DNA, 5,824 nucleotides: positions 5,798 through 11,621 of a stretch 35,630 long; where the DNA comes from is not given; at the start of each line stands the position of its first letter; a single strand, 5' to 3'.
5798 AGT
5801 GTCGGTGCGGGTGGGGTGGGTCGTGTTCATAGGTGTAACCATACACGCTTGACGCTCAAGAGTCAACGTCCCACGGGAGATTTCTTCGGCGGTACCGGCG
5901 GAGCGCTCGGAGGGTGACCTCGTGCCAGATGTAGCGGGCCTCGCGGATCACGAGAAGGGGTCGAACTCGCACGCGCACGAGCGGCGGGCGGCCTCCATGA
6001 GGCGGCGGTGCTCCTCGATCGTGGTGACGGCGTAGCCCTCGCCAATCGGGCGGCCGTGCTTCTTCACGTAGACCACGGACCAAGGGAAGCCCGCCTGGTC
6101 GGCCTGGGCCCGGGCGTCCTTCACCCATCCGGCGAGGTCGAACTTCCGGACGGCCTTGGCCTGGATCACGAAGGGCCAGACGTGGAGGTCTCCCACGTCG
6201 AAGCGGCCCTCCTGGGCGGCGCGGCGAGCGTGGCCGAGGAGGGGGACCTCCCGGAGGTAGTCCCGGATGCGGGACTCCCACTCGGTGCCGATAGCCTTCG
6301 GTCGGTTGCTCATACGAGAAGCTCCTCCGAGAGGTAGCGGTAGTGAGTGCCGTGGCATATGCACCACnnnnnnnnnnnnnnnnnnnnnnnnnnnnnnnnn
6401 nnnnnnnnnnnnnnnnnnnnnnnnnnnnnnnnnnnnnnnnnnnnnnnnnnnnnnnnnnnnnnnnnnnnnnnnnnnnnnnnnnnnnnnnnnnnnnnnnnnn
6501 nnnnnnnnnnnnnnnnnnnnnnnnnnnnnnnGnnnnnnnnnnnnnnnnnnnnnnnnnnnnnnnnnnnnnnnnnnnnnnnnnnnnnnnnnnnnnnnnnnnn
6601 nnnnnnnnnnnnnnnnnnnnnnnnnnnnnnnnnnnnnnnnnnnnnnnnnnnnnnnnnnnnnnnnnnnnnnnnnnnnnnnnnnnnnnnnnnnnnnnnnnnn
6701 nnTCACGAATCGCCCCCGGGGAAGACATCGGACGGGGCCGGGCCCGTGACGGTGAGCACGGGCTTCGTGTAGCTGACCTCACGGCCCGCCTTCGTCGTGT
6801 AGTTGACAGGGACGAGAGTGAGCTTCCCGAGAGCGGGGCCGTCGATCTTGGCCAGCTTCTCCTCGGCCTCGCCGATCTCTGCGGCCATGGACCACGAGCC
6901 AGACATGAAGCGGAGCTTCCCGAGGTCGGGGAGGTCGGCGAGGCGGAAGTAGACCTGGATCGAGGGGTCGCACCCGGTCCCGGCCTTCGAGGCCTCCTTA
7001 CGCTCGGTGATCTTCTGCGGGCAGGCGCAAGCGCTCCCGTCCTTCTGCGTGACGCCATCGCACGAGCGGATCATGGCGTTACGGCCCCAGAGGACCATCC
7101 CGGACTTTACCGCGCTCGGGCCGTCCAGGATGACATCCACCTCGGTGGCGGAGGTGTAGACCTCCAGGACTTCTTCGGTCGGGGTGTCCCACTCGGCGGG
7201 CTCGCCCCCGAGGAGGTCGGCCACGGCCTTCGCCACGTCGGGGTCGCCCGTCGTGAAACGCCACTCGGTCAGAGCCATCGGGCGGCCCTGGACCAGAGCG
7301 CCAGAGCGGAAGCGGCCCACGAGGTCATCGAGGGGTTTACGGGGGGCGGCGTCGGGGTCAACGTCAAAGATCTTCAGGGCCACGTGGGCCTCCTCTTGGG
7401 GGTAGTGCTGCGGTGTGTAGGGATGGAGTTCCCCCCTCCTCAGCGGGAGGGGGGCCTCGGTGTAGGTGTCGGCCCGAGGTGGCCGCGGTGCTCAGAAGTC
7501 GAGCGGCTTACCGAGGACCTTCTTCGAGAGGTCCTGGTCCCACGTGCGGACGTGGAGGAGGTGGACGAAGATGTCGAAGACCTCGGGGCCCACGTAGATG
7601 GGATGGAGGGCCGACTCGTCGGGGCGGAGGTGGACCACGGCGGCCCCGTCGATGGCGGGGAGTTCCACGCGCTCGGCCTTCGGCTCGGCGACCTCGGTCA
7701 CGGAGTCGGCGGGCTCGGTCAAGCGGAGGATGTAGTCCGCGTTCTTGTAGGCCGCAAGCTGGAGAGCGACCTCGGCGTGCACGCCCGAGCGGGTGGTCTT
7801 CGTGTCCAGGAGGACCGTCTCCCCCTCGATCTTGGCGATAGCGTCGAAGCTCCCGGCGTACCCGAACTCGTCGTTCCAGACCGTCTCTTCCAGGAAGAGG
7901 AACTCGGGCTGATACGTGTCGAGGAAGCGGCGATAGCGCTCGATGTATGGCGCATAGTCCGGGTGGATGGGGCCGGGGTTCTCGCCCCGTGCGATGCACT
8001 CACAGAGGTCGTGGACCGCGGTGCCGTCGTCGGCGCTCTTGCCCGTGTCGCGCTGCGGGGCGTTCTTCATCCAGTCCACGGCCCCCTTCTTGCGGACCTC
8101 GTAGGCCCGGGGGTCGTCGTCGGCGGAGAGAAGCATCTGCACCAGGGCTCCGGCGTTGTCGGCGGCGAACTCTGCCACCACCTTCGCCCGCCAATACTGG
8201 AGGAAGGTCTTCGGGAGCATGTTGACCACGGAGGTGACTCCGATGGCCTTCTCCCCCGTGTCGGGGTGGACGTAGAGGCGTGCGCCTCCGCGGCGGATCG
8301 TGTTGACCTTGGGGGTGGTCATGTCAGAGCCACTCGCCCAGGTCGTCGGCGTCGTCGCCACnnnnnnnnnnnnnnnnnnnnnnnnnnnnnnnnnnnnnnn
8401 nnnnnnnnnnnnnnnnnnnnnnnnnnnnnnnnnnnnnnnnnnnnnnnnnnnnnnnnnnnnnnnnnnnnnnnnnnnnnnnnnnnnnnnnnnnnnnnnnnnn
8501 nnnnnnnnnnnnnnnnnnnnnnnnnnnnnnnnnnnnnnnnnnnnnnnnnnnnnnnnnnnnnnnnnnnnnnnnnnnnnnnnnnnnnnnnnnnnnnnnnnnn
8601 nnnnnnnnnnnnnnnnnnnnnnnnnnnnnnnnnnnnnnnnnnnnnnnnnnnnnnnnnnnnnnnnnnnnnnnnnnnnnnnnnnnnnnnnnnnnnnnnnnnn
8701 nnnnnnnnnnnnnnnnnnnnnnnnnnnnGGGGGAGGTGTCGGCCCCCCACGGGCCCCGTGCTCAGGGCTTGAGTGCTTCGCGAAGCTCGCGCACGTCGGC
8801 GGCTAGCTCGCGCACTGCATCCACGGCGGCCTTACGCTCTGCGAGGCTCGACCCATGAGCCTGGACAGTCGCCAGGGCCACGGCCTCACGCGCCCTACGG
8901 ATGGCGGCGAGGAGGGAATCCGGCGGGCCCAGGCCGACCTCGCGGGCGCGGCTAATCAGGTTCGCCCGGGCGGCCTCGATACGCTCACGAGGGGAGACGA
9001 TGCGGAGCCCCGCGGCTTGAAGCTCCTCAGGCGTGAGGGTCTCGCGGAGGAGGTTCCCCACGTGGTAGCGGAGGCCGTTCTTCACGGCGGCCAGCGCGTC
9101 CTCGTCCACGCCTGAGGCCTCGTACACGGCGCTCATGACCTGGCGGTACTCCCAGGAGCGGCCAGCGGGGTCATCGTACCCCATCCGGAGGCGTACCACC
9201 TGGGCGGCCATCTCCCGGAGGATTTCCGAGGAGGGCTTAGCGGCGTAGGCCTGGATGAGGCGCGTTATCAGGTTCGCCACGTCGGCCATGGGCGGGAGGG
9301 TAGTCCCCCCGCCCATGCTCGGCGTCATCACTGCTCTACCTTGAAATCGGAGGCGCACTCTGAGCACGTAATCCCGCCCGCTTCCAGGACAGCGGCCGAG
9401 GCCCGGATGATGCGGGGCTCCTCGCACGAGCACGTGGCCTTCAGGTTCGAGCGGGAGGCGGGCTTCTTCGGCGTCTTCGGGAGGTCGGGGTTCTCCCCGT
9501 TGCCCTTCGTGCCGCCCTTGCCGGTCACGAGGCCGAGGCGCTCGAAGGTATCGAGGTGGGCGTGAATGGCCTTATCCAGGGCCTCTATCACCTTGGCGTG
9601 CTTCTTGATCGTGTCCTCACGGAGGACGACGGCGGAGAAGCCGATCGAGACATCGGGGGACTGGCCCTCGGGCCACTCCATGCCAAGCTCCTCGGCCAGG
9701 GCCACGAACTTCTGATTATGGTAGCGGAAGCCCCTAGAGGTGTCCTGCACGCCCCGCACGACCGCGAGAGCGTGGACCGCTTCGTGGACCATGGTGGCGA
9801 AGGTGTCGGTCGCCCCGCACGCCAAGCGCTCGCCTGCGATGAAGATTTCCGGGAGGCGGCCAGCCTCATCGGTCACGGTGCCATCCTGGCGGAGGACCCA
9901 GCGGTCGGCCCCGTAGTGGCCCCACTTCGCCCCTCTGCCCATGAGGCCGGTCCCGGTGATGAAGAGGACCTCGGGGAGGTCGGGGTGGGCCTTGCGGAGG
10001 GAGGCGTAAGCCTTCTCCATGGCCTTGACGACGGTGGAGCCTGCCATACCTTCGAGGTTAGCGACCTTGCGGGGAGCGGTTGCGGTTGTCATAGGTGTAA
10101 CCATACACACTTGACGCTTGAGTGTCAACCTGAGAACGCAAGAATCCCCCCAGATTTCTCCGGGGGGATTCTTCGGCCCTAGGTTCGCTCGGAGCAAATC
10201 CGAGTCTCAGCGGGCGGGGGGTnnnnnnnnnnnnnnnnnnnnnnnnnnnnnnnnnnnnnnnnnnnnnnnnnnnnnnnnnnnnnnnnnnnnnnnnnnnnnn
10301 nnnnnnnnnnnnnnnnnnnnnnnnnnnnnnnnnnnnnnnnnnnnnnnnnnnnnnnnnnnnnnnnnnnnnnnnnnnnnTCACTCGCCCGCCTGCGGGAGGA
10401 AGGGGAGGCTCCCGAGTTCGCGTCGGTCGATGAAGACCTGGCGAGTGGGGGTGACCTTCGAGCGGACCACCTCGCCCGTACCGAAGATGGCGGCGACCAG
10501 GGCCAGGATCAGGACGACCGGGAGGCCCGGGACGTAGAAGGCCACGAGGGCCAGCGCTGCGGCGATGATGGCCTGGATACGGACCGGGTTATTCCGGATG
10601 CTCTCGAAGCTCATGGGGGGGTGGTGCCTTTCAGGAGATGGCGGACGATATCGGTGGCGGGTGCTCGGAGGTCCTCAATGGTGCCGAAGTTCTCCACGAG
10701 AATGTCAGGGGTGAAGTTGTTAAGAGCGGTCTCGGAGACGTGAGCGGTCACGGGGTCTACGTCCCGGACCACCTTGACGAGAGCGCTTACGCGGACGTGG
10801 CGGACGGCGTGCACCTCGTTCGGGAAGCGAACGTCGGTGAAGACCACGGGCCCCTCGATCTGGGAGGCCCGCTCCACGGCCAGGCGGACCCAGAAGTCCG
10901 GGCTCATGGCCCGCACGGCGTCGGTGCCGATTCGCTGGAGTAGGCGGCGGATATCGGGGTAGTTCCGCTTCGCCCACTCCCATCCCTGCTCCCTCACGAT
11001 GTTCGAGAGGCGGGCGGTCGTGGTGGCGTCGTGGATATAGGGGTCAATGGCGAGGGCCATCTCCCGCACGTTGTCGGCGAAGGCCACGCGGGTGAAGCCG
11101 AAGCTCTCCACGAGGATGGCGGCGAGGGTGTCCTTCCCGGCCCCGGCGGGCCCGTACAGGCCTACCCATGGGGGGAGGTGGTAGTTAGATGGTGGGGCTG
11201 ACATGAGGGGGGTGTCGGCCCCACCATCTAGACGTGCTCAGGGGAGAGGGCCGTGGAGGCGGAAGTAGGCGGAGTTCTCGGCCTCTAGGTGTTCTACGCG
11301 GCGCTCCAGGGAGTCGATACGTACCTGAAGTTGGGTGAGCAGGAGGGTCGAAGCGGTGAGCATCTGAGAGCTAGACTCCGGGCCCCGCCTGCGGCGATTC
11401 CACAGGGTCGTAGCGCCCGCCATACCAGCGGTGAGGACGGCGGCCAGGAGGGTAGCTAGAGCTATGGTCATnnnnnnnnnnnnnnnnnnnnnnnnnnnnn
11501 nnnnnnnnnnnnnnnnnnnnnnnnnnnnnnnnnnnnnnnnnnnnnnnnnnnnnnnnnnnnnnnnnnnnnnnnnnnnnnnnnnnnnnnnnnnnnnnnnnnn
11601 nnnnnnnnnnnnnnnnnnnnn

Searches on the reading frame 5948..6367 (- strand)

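Call 13: search_protein_families(library=pfam, proteins=[window:5948-6367:-], max_evalue=0.01)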
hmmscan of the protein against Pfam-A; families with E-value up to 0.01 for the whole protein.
window:5948-6367:- (139 aa): 0 families

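Call 36: search_protein_families(library=phrogs, proteins=[window:5948-6367:-], max_evalue=0.01)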
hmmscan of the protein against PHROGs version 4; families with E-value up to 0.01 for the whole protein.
window:5948-6367:- (139 aa): 1 family
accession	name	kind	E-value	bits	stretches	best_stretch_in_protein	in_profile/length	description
phrog_244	-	DNA, RNA and nucleotide metabolism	2e-20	74.9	1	17-128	2-114/186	RusA-like Holliday junction resolvase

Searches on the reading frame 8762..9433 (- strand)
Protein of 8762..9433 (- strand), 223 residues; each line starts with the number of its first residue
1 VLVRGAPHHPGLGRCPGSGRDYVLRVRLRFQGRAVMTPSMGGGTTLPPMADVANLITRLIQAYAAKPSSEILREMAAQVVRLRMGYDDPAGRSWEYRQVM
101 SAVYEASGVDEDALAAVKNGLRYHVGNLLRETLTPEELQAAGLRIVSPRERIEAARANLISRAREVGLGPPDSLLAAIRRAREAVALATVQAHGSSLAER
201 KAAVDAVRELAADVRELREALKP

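Call 13: search_protein_families(library=pfam, proteins=[window:8762-9433:-], max_evalue=0.01)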
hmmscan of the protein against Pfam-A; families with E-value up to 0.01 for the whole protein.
window:8762-9433:- (223 aa): 0 families

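Call 36: search_protein_families(library=phrogs, proteins=[window:8762-9433:-], max_evalue=0.01)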
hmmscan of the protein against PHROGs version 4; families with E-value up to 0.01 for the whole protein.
window:8762-9433:- (223 aa): 0 families

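Call 70: search_protein_families(library=pfam, proteins=[window:8762-9433:-], max_evalue=5)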
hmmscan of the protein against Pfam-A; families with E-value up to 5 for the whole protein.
window:8762-9433:- (223 aa): 1 family
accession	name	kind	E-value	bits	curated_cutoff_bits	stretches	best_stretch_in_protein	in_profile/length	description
PF02627.25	CMD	-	0.16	12.4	23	0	180-221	23-63/84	Carboxymuconolactone decarboxylase family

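Call 95: search_protein_families(library=ncbifam, proteins=[window:8762-9433:-], max_evalue=0.1)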
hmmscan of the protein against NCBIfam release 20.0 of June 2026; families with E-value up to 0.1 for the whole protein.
window:8762-9433:- (223 aa): 0 families

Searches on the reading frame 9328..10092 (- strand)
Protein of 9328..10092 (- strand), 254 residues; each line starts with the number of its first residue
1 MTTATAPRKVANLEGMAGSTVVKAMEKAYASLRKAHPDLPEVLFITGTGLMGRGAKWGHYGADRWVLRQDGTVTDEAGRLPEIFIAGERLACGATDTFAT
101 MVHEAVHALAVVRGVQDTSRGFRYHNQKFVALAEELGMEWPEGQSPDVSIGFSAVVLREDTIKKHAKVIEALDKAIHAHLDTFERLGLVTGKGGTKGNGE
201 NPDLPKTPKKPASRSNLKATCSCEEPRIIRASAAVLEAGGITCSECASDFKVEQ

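Call 36: search_protein_families(library=phrogs, proteins=[window:9328-10092:-], max_evalue=0.01)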
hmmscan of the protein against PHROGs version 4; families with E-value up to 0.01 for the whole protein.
window:9328-10092:- (254 aa): 1 family
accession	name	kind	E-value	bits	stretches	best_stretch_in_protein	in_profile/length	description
phrog_6361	-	unknown function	5.7e-32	112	1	18-253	12-202/203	-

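Call 38: search_protein_families(library=pfam, proteins=[window:9328-10092:-], max_evalue=0.01)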
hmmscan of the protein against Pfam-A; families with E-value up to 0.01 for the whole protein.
window:9328-10092:- (254 aa): 0 families

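Call 69: search_solved_structures(query=window:9328-10092:-, max_evalue=1)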
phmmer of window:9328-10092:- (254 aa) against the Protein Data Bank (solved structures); distinct sequences matched with E-value up to 1: 3.
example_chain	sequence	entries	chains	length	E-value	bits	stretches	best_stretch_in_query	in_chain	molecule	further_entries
8u4q_H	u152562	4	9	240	0.11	15.1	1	12-85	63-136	REGN7663 Fab heavy chain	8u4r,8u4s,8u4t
7wbn_A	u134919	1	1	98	0.12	15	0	158-186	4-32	RevCC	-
4hkb_J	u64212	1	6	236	0.66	12.6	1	10-103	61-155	CH67 heavy chain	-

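Call 70: search_protein_families(library=pfam, proteins=[window:9328-10092:-], max_evalue=5)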
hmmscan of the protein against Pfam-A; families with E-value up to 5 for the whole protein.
window:9328-10092:- (254 aa): 2 families
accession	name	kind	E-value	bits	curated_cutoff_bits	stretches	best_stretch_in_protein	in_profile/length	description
PF10263.15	SprT-like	-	0.12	12.7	25.6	1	95-137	59-96/108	SprT-like family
PF25813.1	zf_VAL1_N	-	0.14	12.5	27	1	233-251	30-48/50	VAL1-like, N-terminal zinc finger domain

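Call 95: search_protein_families(library=ncbifam, proteins=[window:9328-10092:-], max_evalue=0.1)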
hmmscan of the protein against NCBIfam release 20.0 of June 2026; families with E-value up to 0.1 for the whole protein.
window:9328-10092:- (254 aa): 0 families

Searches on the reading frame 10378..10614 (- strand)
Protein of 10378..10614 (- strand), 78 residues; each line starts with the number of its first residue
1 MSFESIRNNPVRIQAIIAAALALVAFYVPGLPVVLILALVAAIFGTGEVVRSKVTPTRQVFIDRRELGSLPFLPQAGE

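Call 38: search_protein_families(library=pfam, proteins=[window:10378-10614:-], max_evalue=0.01)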
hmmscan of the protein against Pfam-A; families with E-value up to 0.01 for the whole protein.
window:10378-10614:- (78 aa): 0 families

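Call 82: search_protein_families(library=pfam, proteins=[window:10378-10614:-], max_evalue=1)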
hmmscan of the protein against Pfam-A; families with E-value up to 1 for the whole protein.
window:10378-10614:- (78 aa): 1 family
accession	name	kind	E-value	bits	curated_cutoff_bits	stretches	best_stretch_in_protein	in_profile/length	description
PF14862.11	Defensin_big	-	0.029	14.9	25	1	36-64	7-35/55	Big defensin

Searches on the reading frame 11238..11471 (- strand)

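Call 38: search_protein_families(library=pfam, proteins=[window:11238-11471:-], max_evalue=0.01)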
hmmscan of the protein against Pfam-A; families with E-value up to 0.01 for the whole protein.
window:11238-11471:- (77 aa): 0 families

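Call 82: search_protein_families(library=pfam, proteins=[window:11238-11471:-], max_evalue=1)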
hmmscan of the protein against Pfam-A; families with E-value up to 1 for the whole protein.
window:11238-11471:- (77 aa): 6 families
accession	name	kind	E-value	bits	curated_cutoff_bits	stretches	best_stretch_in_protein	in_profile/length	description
PF23991.1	DUF7310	-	0.013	16.5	40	1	42-68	29-55/83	Coiled-coil region of unknown function (DUF7310)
PF20900.3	PMT_C3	-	0.019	15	27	1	8-54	72-117/181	Pasteurella multocida toxin, C3 domain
PF00170.26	bZIP_1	-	0.048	14.2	27.6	1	50-69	26-45/64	bZIP transcription factor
PF22216.1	Sas-6_C_CC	-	0.051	14.3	27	1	47-67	28-48/57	Spindle assembly abnormal protein 6 homolog, C-terminal coiled coil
PF19747.4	DUF6234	-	0.068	14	27.5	1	4-35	83-114/129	Family of unknown function (DUF6234)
PF06305.16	LapA_dom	-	0.13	12.6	28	0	37-66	43-63/64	Lipopolysaccharide assembly protein A domain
